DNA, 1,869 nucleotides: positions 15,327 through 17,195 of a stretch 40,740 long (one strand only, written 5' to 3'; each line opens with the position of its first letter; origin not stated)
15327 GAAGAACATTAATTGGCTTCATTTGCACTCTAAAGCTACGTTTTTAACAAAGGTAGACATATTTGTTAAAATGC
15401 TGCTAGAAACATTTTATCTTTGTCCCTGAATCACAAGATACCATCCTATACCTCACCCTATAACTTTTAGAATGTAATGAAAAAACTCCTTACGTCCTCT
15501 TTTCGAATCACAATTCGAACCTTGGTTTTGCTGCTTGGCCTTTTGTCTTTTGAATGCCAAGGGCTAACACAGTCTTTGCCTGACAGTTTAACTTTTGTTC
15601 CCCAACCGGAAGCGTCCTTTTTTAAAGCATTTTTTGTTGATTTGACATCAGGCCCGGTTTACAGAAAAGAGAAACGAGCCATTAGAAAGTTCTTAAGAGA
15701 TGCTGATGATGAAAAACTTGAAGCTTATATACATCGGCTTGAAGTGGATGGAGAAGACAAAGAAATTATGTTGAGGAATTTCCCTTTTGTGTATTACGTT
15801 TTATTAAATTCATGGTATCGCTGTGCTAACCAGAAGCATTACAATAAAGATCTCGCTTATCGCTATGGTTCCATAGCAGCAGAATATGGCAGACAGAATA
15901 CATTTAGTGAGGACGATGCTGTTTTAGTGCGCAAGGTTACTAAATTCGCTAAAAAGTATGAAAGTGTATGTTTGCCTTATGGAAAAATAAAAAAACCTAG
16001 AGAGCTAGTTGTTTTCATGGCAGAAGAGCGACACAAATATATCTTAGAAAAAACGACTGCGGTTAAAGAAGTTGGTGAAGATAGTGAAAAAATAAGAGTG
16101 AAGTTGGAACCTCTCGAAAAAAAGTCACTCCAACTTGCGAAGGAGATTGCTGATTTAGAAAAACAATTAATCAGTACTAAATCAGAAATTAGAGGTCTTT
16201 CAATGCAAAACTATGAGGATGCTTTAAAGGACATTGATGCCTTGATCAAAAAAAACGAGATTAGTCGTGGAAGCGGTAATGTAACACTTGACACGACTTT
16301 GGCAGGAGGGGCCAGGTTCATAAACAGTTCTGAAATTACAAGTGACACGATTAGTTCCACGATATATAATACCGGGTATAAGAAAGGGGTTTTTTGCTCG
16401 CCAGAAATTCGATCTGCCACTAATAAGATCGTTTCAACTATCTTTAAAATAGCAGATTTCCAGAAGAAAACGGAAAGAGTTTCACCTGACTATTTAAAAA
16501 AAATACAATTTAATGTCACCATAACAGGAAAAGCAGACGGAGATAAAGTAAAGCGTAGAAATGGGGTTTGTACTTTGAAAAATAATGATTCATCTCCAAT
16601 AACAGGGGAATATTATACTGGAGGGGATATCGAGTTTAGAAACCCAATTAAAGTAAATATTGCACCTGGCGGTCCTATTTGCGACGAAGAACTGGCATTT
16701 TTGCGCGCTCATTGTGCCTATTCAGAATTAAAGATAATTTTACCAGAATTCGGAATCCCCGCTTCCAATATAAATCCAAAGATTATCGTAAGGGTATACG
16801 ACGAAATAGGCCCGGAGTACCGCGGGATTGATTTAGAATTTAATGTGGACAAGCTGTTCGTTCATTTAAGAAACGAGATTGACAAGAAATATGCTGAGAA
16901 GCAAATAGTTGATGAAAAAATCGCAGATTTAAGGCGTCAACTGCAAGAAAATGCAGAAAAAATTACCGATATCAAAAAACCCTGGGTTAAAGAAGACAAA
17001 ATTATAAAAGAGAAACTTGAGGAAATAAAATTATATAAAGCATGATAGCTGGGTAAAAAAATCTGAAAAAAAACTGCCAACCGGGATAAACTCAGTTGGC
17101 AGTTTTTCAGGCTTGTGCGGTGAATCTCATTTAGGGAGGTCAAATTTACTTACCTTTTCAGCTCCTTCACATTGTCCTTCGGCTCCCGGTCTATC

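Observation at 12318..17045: Candidate novel envelope-spanning TIR system: membrane TIR-like protein, secreted FGE-sulfatase-fold protein and secreted coiled-coil protein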

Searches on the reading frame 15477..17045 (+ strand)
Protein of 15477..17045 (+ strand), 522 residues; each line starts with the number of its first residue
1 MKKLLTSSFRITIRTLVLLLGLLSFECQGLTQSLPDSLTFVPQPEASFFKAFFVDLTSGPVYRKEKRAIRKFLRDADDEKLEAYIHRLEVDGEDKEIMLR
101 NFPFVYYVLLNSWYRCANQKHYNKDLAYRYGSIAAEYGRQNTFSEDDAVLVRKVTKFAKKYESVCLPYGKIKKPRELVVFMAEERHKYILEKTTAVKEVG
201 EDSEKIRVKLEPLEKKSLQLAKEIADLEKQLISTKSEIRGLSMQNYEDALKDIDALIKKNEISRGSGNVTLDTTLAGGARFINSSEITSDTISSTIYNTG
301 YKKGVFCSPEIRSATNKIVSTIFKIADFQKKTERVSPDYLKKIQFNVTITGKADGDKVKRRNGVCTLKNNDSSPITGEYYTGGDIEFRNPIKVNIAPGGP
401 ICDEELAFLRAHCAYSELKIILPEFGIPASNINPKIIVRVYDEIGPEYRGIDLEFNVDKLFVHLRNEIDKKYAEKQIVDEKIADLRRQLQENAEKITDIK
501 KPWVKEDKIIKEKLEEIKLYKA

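Call 4: search_protein_families(library=pfam, proteins=[window:15477-17045:+], max_evalue=1)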
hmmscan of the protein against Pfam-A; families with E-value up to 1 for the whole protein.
window:15477-17045:+ (522 aa): 3 families
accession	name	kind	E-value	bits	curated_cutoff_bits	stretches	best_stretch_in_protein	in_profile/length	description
PF18595.6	Nuf2_DHR10-like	-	0.01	16.3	28.4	1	462-518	60-116/117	Nuf2, DHR10-like domain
PF08286.16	Spc24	-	0.16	12.6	25.3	1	213-258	2-44/109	Spc24 subunit of Ndc80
PF25785.1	TPR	-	0.3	11.9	27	0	464-507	5-48/110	Nucleoprotein TPR-like domain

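Call 5: search_protein_families(library=padloc, proteins=[window:15477-17045:+], max_evalue=1)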
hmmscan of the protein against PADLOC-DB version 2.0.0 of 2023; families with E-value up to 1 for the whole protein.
window:15477-17045:+ (522 aa): 1 family
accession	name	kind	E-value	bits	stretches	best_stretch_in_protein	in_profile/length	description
PDLC03863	LmuB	-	0.45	7.1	1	197-251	344-398/610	-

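Call 6: search_protein_families(library=ncbifam, proteins=[window:15477-17045:+], max_evalue=1)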
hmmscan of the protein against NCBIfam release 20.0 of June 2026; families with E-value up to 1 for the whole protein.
window:15477-17045:+ (522 aa): 2 families
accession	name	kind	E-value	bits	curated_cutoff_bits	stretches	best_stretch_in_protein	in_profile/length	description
NF052320.1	Cbp1_fam_LP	subfamily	0.49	9.9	90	0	463-518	106-161/286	Cbp1 family collagen-binding glycoprotein adhesin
NF045487.1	ASRP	equivalog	0.56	8.7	300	1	185-256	181-254/593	archaea-specific SMC-related protein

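Call 16: find_homologous_proteins(query=window:15477-17045:+)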
Query window:15477-17045:+ (522 aa): 2 proteins with E <= 0.001 among 8000 candidates.
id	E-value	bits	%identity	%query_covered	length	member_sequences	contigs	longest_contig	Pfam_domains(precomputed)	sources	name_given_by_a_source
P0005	0.0e+0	1158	100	100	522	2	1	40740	-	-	-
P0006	4.5e-64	235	44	53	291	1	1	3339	-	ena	-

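Call 20: find_encoding_contigs(protein=P0006, flank=5000, max_places=3)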
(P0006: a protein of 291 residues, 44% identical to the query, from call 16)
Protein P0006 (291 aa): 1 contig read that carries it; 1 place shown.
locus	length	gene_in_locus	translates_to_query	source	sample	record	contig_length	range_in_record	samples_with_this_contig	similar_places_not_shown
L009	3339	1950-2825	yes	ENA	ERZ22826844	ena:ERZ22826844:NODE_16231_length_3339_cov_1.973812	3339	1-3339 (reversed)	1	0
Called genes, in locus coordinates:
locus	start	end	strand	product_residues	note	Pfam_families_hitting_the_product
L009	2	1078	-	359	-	?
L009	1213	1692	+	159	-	-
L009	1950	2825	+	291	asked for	-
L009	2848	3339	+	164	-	?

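Call 29: search_solved_structures(query=A2, max_evalue=10, show_alignments=3)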
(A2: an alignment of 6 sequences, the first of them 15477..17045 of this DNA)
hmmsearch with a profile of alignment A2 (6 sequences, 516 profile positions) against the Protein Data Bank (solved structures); distinct sequences matched with E-value up to 10: 7.
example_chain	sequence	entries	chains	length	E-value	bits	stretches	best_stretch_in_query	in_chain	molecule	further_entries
2zdi_C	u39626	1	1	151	0.021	16.8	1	458-512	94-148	Prefoldin subunit alpha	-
4r4m_A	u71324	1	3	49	0.29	13.1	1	461-490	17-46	cGMP-dependent protein kinase 1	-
1zxa_A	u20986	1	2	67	0.38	12.7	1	461-490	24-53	cGMP-dependent protein kinase 1, alpha isozyme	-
4r4l_A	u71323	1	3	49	0.39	12.6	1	461-489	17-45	cGMP-dependent protein kinase 1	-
5hmo_A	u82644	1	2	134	1.7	10.5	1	156-252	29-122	Unconventional myosin-X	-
6dmp_B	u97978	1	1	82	2.2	10.1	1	155-216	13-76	Designed orthogonal protein DHD13_XAAA_B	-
2d3e_A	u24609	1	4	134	3.3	9.6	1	124-237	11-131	General control protein GCN4 and Tropomyosin 1 alpha chain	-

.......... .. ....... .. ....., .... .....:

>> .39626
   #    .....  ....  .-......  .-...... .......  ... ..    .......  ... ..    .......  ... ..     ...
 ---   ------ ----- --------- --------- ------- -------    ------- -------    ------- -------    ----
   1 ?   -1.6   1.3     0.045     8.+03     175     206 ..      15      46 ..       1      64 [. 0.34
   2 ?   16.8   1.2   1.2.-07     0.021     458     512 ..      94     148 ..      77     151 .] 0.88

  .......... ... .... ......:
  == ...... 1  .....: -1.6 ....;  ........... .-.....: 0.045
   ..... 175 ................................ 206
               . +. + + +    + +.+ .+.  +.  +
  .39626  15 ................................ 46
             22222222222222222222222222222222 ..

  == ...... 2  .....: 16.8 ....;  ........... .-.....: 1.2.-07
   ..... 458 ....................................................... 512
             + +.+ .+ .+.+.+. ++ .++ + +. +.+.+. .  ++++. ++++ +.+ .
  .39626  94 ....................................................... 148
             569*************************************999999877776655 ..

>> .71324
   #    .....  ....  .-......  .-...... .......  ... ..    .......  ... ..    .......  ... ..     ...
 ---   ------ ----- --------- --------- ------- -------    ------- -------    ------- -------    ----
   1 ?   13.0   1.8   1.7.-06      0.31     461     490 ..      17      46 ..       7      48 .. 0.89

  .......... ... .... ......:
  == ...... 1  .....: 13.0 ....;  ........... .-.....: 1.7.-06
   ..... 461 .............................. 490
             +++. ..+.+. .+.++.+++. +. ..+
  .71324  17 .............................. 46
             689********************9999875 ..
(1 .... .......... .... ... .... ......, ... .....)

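Call 31: search_protein_families(library=pfam, alignment_id=A2, max_evalue=10)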
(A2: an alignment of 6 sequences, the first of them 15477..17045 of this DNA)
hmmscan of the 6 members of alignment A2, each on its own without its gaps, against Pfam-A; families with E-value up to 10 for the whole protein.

A. member 1, window:15477-17045:+ (522 aa): 9 families
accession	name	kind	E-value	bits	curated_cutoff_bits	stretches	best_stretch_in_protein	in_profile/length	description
PF18595.6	Nuf2_DHR10-like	-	0.01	16.3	28.4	1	462-518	60-116/117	Nuf2, DHR10-like domain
PF08286.16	Spc24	-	0.16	12.6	25.3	1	213-258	2-44/109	Spc24 subunit of Ndc80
PF25785.1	TPR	-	0.3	11.9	27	1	464-507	5-48/110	Nucleoprotein TPR-like domain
PF25450.1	Rab11-FIP3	-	1.9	9.2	31.9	1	463-499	79-115/125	Rab11-FIP3-like domain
PF11559.13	ADIP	-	1.9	9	34.3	1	463-518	63-118/151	Afadin- and alpha -actinin-Binding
PF24922.1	ACBP4_C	-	2.5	8.8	31.2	1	194-245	17-68/105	Acyl-CoA-binding domain-containing protein 4-6, C-terminal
PF11488.14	Lge1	-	3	8.5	25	0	196-231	18-53/71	Transcriptional regulatory protein LGE1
PF09074.15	Mer2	-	4.4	7.5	27.7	1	211-347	51-164/193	Mer2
PF07200.18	Mod_r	-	4.9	7.6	30.1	1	186-259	18-90/146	Modifier of rudimentary (Mod(r)) protein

B. families by the number of members that match (of 6 scanned): 57 families (the first 25 are shown)
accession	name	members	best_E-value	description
PF18595.6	Nuf2_DHR10-like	2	0.0052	Nuf2, DHR10-like domain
PF25785.1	TPR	2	0.027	Nucleoprotein TPR-like domain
PF25450.1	Rab11-FIP3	2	0.034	Rab11-FIP3-like domain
PF16808.10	PKcGMP_CC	2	0.052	Coiled-coil N-terminus of cGMP-dependent protein kinase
PF08286.16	Spc24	2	0.16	Spc24 subunit of Ndc80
PF11488.14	Lge1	2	0.21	Transcriptional regulatory protein LGE1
PF24922.1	ACBP4_C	2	1.3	Acyl-CoA-binding domain-containing protein 4-6, C-terminal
PF09074.15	Mer2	2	1.4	Mer2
PF06785.16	UPF0242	2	1.4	Uncharacterised protein family (UPF0242) N-terminus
PF11559.13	ADIP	2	1.9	Afadin- and alpha -actinin-Binding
PF07200.18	Mod_r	2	4.9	Modifier of rudimentary (Mod(r)) protein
PF00992.25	Troponin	1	0.0007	Troponin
PF11594.13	Med28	1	0.003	Mediator complex subunit 28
PF09728.14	Taxilin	1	0.007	Myosin-like coiled-coil protein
PF19370.4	DUF5945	1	0.013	Family of unknown function (DUF5945)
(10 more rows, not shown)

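Call 44: predict_structure(alignment_id=A3)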
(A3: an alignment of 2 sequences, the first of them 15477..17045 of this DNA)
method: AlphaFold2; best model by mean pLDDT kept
length: 522 residues; sequences in the alignment: 2
mean_pLDDT: 51.7   pTM: 0.34
mean pLDDT of the five models: 51.7, 46.0, 41.7, 41.1, 40.5
residues with pLDDT >= 90: 1; 70-90: 79; 50-70: 182; < 50: 260
segments of 3 or more residues with pLDDT < 50: 1-66, 86-182, 277-306, 354-401, 439-448, 518-522
pLDDT, mean of each block of 10 residues (from residue 1): 29 37 27 23 25 29 48 54 47 46 46 39 38 38 45 44 33 40 52 67 73 82 86 72 61 68 59 52 35 31 44 66 61 56 62 46 35 29 32 36 55 67 69 57 46 61 67 82 86 80 69 57 45
secondary structure, 60 per line:
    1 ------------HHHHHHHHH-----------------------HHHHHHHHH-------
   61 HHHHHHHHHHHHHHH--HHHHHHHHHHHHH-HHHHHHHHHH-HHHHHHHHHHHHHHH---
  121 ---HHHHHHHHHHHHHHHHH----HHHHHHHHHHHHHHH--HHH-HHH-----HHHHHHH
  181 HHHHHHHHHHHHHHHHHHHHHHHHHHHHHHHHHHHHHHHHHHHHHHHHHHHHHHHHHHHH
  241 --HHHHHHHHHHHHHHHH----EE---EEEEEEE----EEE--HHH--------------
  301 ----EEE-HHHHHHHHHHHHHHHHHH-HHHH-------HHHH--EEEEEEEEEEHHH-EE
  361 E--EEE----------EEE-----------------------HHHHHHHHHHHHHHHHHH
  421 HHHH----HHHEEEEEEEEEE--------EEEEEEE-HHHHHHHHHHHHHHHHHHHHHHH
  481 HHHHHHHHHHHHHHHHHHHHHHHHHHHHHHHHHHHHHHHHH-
elements in order: H13-21 H45-53 H61-75 H78-90 H92-101 H103-117 H124-140 H145-159 H174-240 H243-258 E268-274 E279-281 E305-307 H309-326 H328-331 H339-342 E345-354 E359-361 E364-366 E377-379 H403-424 E432-441 E450-456 H458-521

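Call 49: find_related_loci(query=A2, collection=genome_contigs, flank=8000)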
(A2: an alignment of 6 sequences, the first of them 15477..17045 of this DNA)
Query A2 (522 aa) in genome_contigs; peptide patterns used: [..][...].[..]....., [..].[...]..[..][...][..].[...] (x = any residue, [..] = any of these).
88 stretches matched a pattern; 4 encode a relative of the query (tblastn E <= 1e-3); 3 distinct loci.
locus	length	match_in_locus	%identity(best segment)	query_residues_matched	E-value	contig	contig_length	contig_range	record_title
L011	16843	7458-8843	31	44-508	2e-69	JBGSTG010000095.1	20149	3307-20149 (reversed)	MAG: Saprospiraceae bacterium isolate JTS-AC40 k141_2215927, whole genome shotgun sequence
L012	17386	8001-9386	30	44-508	2e-69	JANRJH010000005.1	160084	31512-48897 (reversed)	MAG: Saprospiraceae bacterium isolate bins.442 k141_1441216, whole genome shotgun sequence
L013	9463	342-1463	24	67-501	4e-18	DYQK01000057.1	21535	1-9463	MAG TPA_asm: Rikenella microfusus isolate SulCav_GS10_10_34_87 SulCav_GS10_10_2927_length_21535_cov_55_758287, whole gen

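Call 53: search_protein_families(library=pfam, proteins=[L012:6403-7533:-, L012:4835-6406:-, L012:3761-4816:-, L012:815-3082:-, L012:10793-12448:+, L013:198-1550:+, L013:1570-2967:+, L013:2974-4320:+, L013:4323-6494:+, L013:7196-9313:-], max_evalue=0.01)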
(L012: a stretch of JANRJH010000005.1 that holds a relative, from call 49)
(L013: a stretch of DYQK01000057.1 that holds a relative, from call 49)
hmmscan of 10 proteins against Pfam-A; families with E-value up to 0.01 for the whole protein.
L012:6403-7533:- (376 aa): 3 families
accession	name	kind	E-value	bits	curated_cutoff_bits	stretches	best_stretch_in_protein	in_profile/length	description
PF13676.11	TIR_2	-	1.8e-09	38.6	28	1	11-119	2-105/122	TIR domain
PF13525.12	YfiO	-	0.00034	20.9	25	0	157-191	6-40/203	Outer membrane lipoprotein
PF13512.12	TPR_18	-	0.0089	16.6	21.9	0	158-192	12-46/145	Tetratricopeptide repeat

L012:4835-6406:- (523 aa): 1 family
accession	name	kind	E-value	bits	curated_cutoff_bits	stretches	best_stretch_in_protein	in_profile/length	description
PF03781.23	FGE-sulfatase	-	2e-45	155.9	23.3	1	242-521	2-255/255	Sulfatase-modifying factor enzyme 1-like domain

L012:3761-4816:- (351 aa): 0 families

L012:815-3082:- (755 aa): 1 family
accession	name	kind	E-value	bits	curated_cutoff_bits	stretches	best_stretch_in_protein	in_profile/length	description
PF00141.28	peroxidase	-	1.8e-74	251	27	2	107-416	10-236/237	Peroxidase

L012:10793-12448:+ (551 aa): 3 families
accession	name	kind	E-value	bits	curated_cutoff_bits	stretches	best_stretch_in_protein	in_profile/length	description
PF03321.19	GH3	-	9.4e-25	87.9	23.6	2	55-167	5-111/304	GH3 family N-terminal domain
PF23571.1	GH3_M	-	1.7e-13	50.9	23.6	1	336-403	3-66/75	GH3 family central domain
PF23572.1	GH3_C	-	3.2e-12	47.6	23.6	1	428-533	2-116/119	GH3 family C-terminal domain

L013:198-1550:+ (450 aa): 1 family
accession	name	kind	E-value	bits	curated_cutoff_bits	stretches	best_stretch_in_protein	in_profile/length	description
PF05531.17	NPV_P10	-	0.0011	19.9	29.8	0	154-220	7-73/75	Nucleopolyhedrovirus P10 protein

L013:1570-2967:+ (465 aa): 1 family
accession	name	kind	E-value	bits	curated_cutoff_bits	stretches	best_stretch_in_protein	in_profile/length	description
PF04108.17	ATG17_like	-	0.0049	16.8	43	0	165-235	59-121/355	Autophagy protein ATG17-like domain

L013:2974-4320:+ (448 aa): 0 families

L013:4323-6494:+ (723 aa): 1 family
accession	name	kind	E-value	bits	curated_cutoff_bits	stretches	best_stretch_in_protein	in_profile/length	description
PF13385.13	Laminin_G_3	-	8e-21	75.2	27.6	2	68-213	10-150/151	Concanavalin A-like lectin/glucanases superfamily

L013:7196-9313:- (705 aa): 4 families
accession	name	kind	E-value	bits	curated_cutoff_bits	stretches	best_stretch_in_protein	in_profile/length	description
PF13549.11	ATP-grasp_5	-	2.8e-50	171.2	27.6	1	498-703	6-221/221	ATP-grasp domain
PF13607.11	Succ_CoA_lig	-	2e-29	102.6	27.4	1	174-314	3-138/138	Succinyl-CoA ligase like flavodoxin domain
PF13380.12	CoA_binding_2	-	2.3e-16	60.7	22.8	1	31-156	2-115/116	CoA binding domain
PF02629.25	CoA_binding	-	0.00015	22.9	22.3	1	30-118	4-95/97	CoA binding domain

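Call 54: fold_search(model_id=the predicted structure, library=pdb)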
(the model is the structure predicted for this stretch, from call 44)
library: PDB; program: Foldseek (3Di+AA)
matches with E <= 10: 198; with E <= 0.001: 0
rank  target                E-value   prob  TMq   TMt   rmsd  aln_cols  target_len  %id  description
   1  8vvi_B                8.1e-01  0.13  0.17  0.29  11.5       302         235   10  Cryo-EM structure of a type II ZorAB complex from Sulfuricurvum kujiense (released 2025-02-05)
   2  8xhu_B                9.0e-01  0.08  0.09  0.13  11.3       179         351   11  Crystal structure of Helicobacter pylori IspDF (released 2024-04-10)
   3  2bto_B                9.0e-01  0.08  0.07  0.08  17.4        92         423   16  Structure of BtubA from Prosthecobacter dejongeii (released 2005-06-23)
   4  8xkf_A                1.3e+00  0.09  0.09  0.12   9.0       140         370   11  Crystal structure of Helicobacter pylori IspDF with substrate CTP (released 2024-04-10)
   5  1cii                  1.3e+00  0.09  0.17  0.15  19.4       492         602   10  COLICIN IA (released 1998-01-14)
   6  8xkf_F                1.4e+00  0.10  0.11  0.15  10.6       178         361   10  Crystal structure of Helicobacter pylori IspDF with substrate CTP (released 2024-04-10)
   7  7evg                  1.5e+00  0.12  0.10  0.12  17.6       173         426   10  Apo Odinarchaeota tubulin (OdinTubulin) H393D mutant, in a psuedo-protofilament arrangement (released 2022-03-23)
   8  7evl                  1.6e+00  0.06  0.09  0.10  21.3       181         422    8  Odinarchaeota tubulin (OdinTubulin) H393D mutant, in a protofilament arrangement, bound to 64% GTP/36% GDP and 2 Na+ in  (released 2022-03-23)
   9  8xkf_C                1.7e+00  0.09  0.08  0.10   7.3       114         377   10  Crystal structure of Helicobacter pylori IspDF with substrate CTP (released 2024-04-10)
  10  9rli_P                1.8e+00  0.11  0.11  0.31   8.2       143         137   14  LolCDEdelta(235-252) complex with Pal lipoprotein (released 2026-01-21)
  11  8xkf_B                1.8e+00  0.10  0.08  0.11   6.4       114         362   10  Crystal structure of Helicobacter pylori IspDF with substrate CTP (released 2024-04-10)
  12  8xkf_D                1.8e+00  0.08  0.09  0.11   8.8       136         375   10  Crystal structure of Helicobacter pylori IspDF with substrate CTP (released 2024-04-10)
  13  7rro_O0               1.9e+00  0.08  0.10  0.12  13.6       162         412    9  Structure of the 48-nm repeat doublet microtubule from bovine tracheal cilia (released 2021-10-27)
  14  8xhu_C                2.0e+00  0.09  0.08  0.11   7.3       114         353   11  Crystal structure of Helicobacter pylori IspDF (released 2024-04-10)
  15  3ern_F                2.1e+00  0.11  0.10  0.29   6.9       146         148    8  Crystal structure of 2C-methyl-D-erythritol 2,4-clycodiphosphate synthase complexed with AraCMP (released 2009-08-25)
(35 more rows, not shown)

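Call 63: search_protein_representatives(alignment_id=A3)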
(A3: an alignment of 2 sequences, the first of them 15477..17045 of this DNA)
Query: 2 sequences, 534 profile positions. Proteins with E-value up to 0.001 (for the whole library): 45; up to 1e-10: 25; up to 1e-30: 14. The best 45 are listed.
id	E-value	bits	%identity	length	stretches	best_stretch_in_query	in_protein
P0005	0.0e+00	1116.0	-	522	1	1-522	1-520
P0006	8.1e-173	592.3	-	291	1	241-534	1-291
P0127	7.3e-128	443.9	-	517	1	43-523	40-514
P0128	5.6e-121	421.2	-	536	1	37-520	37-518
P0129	2.6e-103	362.9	-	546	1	55-498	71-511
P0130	8.5e-94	331.5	-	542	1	44-508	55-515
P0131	4.1e-87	309.5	-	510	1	44-504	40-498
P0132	9.0e-87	308.3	-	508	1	16-490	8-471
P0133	3.0e-70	253.8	-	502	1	40-511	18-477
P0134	1.1e-64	235.4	-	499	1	45-522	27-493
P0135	2.6e-60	221.0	-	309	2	16-232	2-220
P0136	9.8e-57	209.2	-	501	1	19-515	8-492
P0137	2.0e-50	188.4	-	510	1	45-500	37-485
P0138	2.0e-43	165.3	-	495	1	42-513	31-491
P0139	1.3e-17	80.1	-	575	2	20-501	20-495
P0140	2.5e-17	79.1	-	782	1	50-502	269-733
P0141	2.1e-16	76.1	-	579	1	45-514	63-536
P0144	1.2e-13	67.1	-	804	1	56-512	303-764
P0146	9.0e-13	64.1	-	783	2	300-509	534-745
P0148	2.6e-11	59.3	-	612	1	28-478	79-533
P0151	2.0e-09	53.1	-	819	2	63-429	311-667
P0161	1.1e-06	44.0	-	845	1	150-530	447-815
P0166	9.7e-05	37.6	-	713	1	341-526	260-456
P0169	3.2e-04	35.9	-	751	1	300-492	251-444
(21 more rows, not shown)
